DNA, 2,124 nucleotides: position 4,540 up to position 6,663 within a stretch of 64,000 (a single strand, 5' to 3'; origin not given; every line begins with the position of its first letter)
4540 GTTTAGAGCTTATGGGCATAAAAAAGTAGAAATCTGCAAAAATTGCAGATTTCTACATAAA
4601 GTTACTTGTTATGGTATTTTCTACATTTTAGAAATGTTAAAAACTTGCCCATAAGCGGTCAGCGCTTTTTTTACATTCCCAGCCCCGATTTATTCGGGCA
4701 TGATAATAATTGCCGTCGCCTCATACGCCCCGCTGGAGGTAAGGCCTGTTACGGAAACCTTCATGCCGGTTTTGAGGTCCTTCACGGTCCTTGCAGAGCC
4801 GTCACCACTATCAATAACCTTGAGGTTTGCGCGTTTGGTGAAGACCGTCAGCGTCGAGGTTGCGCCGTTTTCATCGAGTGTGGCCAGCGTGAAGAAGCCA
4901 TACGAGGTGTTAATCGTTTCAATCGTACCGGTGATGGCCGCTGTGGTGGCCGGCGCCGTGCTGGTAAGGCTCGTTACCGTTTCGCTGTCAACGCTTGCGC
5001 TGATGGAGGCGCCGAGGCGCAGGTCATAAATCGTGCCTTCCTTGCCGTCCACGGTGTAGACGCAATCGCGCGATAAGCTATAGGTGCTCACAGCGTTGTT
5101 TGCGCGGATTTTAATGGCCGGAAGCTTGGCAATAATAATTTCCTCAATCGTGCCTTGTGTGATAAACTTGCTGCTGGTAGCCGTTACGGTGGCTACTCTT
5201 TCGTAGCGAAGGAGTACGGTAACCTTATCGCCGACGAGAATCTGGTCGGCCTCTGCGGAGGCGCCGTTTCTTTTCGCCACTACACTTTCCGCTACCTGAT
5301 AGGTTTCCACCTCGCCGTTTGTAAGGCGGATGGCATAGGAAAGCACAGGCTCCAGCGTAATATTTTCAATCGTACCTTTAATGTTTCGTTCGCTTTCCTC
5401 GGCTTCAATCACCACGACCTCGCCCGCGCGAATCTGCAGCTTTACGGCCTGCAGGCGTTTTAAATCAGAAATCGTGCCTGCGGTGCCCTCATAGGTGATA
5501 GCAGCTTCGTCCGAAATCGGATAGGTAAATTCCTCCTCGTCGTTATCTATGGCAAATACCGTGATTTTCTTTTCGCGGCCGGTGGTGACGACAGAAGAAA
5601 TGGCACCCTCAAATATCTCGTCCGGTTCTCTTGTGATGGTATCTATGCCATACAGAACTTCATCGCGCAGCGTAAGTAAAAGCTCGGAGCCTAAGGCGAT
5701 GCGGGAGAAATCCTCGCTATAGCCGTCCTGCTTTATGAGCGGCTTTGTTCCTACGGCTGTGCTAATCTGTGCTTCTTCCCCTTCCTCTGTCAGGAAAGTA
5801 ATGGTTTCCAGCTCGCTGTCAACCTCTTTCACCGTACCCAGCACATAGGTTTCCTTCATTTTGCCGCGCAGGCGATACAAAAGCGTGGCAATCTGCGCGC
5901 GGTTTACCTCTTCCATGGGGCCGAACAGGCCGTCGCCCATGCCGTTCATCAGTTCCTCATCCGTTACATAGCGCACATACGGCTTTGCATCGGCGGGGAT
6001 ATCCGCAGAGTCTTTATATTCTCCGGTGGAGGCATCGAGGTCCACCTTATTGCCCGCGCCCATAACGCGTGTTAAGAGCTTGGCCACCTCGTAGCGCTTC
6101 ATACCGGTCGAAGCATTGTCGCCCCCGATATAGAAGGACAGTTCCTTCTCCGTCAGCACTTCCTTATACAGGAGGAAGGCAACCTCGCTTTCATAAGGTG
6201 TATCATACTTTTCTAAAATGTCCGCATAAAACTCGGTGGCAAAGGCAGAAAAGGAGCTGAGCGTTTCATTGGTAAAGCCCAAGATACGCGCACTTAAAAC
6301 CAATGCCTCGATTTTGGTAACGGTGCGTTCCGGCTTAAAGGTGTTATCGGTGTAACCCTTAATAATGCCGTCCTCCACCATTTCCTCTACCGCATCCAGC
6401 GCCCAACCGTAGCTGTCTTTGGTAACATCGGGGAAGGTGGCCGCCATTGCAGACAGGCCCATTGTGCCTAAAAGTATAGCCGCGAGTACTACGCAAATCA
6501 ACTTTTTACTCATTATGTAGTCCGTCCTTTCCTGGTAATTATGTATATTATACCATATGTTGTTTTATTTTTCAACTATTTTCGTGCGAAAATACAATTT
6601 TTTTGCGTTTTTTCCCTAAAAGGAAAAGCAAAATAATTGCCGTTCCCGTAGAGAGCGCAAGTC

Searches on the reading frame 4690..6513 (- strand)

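Call 63: search_protein_families(library=pfam, proteins=[window:4690-6513:-], max_evalue=0.00001)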
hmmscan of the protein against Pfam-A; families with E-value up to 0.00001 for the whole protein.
window:4690-6513:- (607 aa): 1 family
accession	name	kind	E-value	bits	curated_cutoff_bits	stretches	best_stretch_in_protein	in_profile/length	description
PF00395.25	SLH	-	2.2e-22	79.2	20.8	2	26-70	1-43/44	S-layer homology domain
